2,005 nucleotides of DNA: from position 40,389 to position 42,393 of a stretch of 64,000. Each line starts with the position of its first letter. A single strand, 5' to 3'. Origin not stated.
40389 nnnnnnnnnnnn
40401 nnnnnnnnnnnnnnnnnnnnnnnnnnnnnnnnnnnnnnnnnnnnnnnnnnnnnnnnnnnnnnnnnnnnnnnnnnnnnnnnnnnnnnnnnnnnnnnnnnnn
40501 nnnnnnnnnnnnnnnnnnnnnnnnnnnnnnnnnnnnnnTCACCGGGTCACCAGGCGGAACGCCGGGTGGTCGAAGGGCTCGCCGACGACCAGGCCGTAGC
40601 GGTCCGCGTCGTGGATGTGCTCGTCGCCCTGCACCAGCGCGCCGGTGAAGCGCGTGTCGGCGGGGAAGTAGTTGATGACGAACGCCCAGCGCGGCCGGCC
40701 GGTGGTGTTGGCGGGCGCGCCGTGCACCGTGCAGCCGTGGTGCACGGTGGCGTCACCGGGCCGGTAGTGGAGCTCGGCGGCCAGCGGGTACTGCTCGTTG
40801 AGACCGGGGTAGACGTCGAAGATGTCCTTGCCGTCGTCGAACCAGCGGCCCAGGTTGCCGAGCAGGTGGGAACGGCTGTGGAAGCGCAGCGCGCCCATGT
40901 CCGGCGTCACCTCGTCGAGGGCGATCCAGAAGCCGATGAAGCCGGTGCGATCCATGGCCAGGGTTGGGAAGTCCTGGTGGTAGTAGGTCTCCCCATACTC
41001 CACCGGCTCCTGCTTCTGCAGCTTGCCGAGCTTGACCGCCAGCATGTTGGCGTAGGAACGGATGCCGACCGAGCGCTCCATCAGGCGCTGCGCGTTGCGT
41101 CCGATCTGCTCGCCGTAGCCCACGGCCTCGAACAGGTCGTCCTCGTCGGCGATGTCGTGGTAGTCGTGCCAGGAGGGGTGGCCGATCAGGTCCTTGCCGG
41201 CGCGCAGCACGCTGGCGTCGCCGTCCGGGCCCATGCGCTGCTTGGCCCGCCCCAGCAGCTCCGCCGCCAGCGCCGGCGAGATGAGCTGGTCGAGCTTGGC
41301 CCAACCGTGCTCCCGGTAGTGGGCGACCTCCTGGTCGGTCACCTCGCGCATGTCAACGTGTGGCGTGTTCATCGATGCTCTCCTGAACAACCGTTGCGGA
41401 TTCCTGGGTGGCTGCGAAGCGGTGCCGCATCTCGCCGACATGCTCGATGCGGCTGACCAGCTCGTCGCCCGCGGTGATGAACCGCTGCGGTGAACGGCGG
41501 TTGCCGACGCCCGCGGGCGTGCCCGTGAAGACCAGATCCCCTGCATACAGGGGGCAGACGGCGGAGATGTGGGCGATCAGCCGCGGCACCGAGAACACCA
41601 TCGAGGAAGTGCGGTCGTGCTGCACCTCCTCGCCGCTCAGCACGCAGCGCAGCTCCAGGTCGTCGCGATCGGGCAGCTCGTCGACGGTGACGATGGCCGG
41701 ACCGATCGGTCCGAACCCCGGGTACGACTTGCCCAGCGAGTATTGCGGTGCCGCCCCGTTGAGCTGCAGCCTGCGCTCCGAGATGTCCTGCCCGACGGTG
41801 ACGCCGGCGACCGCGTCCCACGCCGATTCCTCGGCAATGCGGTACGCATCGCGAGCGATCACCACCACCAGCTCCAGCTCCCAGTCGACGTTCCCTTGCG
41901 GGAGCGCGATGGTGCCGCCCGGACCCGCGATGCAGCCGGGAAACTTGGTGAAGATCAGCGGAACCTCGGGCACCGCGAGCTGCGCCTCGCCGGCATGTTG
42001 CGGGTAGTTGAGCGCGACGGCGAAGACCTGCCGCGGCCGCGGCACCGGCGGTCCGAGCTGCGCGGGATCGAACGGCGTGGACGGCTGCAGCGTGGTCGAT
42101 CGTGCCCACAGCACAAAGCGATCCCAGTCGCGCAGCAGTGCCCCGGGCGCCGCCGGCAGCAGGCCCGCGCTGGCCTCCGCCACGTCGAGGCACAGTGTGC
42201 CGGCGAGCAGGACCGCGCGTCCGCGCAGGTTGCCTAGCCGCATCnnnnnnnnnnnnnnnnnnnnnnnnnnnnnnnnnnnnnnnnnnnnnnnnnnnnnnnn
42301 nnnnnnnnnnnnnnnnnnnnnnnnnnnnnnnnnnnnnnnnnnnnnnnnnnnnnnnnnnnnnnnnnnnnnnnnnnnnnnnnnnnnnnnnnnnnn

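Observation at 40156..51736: Twelve-gene minus-strand catabolic operon ending in PhyH-CMD, preceded by a GntR regulator and a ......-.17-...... promoter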

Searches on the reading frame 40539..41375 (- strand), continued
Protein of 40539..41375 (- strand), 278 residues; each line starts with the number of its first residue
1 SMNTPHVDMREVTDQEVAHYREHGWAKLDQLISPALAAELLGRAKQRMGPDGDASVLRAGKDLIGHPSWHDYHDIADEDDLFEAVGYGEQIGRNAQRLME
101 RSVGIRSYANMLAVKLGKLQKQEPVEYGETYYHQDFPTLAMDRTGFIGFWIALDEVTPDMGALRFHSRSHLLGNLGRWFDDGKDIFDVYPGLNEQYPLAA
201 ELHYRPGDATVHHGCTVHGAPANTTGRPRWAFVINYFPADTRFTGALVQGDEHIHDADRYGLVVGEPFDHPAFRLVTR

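Call 64: fold_search(model_id=the predicted structure, library=pdb)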
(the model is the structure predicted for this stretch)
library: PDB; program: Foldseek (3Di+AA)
matches with E <= 10: 1819; with E <= 0.001: 505
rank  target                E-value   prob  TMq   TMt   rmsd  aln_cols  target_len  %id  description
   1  5epa_F                9.1e-21  1.00  0.74  0.81   4.2       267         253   23  Crystal structure of non-heme alpha ketoglutarate dependent carbocyclase SnoK from nogalamycin biosynthesis (released 2016-05-11)
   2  5epa_A                3.1e-20  1.00  0.75  0.80   3.8       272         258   23  Crystal structure of non-heme alpha ketoglutarate dependent carbocyclase SnoK from nogalamycin biosynthesis (released 2016-05-11)
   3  5ep9_B                6.8e-19  1.00  0.70  0.76   5.1       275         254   21  Crystal structure of the non-heme alpha ketoglutarate dependent epimerase SnoN from nogalamycin biosynthesis (released 2016-05-11)
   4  5ep9_A                1.9e-18  1.00  0.71  0.77   4.8       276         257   22  Crystal structure of the non-heme alpha ketoglutarate dependent epimerase SnoN from nogalamycin biosynthesis (released 2016-05-11)
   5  9c9n                  3.1e-18  1.00  0.75  0.79   4.3       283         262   18  Crystal structure of Fe/2-OG dependent dioxygenase MysH in complex with nickel and succinate (released 2025-10-08)
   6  5erl_A                4.5e-18  1.00  0.69  0.74   5.1       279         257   20  Crystal structure of the epimerase SnoN in complex with Ni2+, succinate and nogalamycin RO (released 2016-05-11)
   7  5ep9_D                5.1e-18  1.00  0.71  0.80   4.2       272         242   21  Crystal structure of the non-heme alpha ketoglutarate dependent epimerase SnoN from nogalamycin biosynthesis (released 2016-05-11)
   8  5ep9_C                1.3e-17  1.00  0.67  0.77   4.9       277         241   20  Crystal structure of the non-heme alpha ketoglutarate dependent epimerase SnoN from nogalamycin biosynthesis (released 2016-05-11)
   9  5erl_D                1.4e-17  1.00  0.71  0.76   4.1       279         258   20  Crystal structure of the epimerase SnoN in complex with Ni2+, succinate and nogalamycin RO (released 2016-05-11)
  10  5equ_A                1.9e-17  1.00  0.72  0.77   4.3       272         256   22  Crystal structure of the epimerase SnoN in complex with Fe3+, alpha ketoglutarate and nogalamycin RO (released 2016-05-11)
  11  9ci4                  3.1e-17  1.00  0.71  0.79   4.0       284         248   17  Crystal structure of Fe/2-OG dependent dioxygenase MysH (Apo form) (released 2026-03-18)
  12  8fnc_14               2.1e-14  1.00  0.68  0.61   5.0       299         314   15  Cryo-EM structure of RNase-treated RESC-C in trypanosomal RNA editing (released 2023-07-19)
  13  5ncj_B                2.3e-14  1.00  0.70  0.74   4.8       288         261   17  GriE in complex with manganese, succinate and (2S,4R)-5-hydroxyleucine (released 2017-10-04)
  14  7dt0_H                2.5e-14  1.00  0.66  0.75   5.1       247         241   16  Proline hydroxylase H11-N101I mutant (released 2022-01-12)
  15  5nci_B                4.1e-14  1.00  0.68  0.71   5.8       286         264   17  GriE in complex with cobalt, alpha-ketoglutarate and l-leucine (released 2017-10-04)
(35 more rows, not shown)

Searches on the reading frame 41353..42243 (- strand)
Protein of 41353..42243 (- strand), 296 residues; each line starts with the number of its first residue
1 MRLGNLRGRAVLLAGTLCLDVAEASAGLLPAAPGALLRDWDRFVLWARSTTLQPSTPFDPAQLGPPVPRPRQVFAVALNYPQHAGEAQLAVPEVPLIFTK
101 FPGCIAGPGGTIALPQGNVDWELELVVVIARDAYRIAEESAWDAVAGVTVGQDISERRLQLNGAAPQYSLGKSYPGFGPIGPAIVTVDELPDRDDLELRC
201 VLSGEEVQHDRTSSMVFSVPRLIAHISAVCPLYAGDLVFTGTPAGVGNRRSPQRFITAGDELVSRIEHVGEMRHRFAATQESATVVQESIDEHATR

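Call 5: search_protein_families(library=pfam, proteins=[window:41353-42243:-], max_evalue=0.01)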
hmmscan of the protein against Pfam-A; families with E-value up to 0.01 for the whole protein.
window:41353-42243:- (296 aa): 1 family
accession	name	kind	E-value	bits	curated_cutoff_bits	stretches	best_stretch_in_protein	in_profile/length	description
PF01557.24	FAA_hydrolase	-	4e-61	206.8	23.9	1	73-276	2-213/214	Fumarylacetoacetate (FAA) hydrolase C-terminal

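Call 8: search_protein_families(library=ncbifam, proteins=[window:41353-42243:-], max_evalue=0.001)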
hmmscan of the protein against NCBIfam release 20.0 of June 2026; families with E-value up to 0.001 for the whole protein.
window:41353-42243:- (296 aa): 6 families
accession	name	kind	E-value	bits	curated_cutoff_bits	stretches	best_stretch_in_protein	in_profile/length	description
NF053535.1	DhyDRhmHlse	equivalog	6.3e-49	166.8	500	1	61-278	61-280/284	2,4-didehydro-3-deoxy-L-rhamnonate hydrolase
TIGR02303.1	HpaG-C-term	equivalog_domain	6e-37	127.4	276.4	1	69-273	41-239/245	4-hydroxyphenylacetate degradation bifunctional isomerase/decarboxylase, C-terminal subunit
NF011750.0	PRK15203.1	equivalog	6.2e-33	114.2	811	1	72-278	224-424/429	4-hydroxyphenylacetate degradation bifunctional isomerase/decarboxylase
NF009399.0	PRK12764.1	equivalog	3.1e-28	99.1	444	1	69-246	20-196/501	fumarylacetoacetate hydrolase family protein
TIGR02305.1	HpaG-N-term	equivalog_domain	9.5e-23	80.8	228.65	1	73-262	3-198/205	4-hydroxyphenylacetate degradation bifunctional isomerase/decarboxylase, N-terminal subunit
NF007967.0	PRK10691.1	equivalog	7.4e-22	77.8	201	1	72-253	18-203/219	fumarylacetoacetate hydrolase family protein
